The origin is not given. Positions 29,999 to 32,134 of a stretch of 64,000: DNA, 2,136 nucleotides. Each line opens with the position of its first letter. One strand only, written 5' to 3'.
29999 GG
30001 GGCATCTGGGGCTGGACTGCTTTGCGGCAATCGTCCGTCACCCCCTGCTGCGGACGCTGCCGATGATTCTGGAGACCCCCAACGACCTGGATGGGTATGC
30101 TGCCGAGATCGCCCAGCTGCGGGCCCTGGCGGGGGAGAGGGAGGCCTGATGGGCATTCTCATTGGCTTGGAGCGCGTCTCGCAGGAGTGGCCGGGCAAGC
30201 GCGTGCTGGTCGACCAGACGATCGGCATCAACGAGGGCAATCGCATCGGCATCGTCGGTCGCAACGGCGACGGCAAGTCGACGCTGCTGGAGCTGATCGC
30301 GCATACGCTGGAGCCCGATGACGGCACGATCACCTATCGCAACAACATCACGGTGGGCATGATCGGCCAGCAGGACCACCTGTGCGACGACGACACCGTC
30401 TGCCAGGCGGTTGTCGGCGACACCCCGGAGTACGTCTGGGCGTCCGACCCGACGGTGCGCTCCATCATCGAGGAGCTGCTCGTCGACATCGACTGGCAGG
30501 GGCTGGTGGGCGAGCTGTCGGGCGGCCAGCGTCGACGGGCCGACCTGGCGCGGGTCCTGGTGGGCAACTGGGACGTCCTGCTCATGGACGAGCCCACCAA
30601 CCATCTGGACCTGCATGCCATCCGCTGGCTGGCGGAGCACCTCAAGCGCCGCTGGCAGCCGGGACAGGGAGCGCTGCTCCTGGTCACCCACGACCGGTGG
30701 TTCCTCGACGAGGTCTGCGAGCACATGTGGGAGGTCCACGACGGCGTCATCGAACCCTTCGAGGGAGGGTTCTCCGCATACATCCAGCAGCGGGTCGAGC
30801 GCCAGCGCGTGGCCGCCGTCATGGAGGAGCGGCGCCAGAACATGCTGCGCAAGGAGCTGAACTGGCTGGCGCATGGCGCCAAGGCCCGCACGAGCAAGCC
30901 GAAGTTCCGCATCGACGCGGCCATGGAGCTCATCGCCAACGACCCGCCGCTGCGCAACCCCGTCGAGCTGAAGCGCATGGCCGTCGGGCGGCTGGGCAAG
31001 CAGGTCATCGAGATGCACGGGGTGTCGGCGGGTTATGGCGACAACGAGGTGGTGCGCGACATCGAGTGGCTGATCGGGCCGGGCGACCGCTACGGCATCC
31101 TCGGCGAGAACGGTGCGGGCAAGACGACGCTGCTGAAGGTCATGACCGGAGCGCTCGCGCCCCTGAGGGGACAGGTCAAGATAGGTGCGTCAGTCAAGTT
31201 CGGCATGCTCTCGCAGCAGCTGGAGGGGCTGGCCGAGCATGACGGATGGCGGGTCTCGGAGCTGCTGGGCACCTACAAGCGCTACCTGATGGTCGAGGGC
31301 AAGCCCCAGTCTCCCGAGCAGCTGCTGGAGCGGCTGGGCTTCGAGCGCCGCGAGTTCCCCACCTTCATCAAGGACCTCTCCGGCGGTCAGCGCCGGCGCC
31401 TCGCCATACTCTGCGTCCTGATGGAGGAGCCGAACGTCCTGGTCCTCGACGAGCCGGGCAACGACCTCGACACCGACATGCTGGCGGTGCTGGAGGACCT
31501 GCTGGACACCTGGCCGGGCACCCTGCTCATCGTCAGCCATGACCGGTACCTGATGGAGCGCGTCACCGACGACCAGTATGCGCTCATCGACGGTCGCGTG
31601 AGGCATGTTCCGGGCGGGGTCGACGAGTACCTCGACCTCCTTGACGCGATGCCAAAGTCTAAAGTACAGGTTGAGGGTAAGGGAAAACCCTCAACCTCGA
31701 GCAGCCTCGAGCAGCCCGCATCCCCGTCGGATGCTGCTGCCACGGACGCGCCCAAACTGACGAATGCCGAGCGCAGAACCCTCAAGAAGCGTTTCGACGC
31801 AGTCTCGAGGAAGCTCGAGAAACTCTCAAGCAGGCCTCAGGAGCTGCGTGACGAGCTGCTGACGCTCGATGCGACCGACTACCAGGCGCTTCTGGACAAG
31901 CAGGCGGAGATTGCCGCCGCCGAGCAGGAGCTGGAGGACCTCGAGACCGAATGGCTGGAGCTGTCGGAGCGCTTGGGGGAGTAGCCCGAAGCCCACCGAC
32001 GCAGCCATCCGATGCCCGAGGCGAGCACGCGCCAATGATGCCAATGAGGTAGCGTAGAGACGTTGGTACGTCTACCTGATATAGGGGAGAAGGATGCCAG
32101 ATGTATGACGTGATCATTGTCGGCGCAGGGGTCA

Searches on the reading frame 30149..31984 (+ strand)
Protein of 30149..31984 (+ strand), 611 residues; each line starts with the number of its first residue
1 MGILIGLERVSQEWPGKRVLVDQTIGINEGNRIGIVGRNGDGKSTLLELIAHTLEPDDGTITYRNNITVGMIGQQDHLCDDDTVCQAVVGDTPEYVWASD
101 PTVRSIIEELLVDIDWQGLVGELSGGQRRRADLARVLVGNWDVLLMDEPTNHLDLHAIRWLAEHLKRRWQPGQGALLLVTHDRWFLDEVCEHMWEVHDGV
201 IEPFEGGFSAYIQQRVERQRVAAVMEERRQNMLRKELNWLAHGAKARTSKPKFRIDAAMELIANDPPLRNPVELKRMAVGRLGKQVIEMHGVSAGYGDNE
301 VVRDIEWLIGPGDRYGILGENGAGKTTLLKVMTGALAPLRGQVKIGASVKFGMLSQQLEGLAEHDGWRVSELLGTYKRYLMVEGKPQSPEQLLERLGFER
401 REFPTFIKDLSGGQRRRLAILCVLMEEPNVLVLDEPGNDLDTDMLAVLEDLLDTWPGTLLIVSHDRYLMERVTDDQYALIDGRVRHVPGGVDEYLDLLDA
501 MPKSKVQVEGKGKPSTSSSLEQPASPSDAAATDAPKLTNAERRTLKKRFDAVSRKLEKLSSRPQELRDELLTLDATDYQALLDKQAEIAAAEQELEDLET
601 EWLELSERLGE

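Call 21: search_protein_families(library=pfam, proteins=[window:30149-31984:+], max_evalue=0.0001)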
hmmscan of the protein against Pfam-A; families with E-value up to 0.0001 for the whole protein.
window:30149-31984:+ (611 aa): 8 families
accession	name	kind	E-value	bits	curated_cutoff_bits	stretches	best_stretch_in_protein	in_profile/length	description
PF00005.33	ABC_tran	-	1.2e-47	162.4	25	2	303-436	2-135/137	ABC transporter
PF13304.12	AAA_21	-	9.8e-12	46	27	0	142-182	260-299/304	AAA domain, putative AbiEii toxin, Type IV TA system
PF13476.12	AAA_23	-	5.4e-09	37.4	27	0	317-336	24-43/201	AAA domain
PF02463.25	SMC_N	-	1.1e-07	32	40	0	32-56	26-50/220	RecF/RecN/SMC N terminal domain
PF13555.12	AAA_29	-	6.3e-07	29.5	27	0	23-58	15-50/61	P-loop containing region of AAA domain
PF16326.10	ABC_tran_CTD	-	2.7e-06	28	32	1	543-607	4-69/69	ABC transporter C-terminal domain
PF12848.13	ABC_tran_Xtn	-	1.5e-05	25.4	25.9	1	194-250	1-59/85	ABC transporter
PF00006.31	ATP-synt_ab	-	2e-05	24.8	29.5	0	21-55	5-39/213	ATP synthase alpha/beta family, nucleotide-binding domain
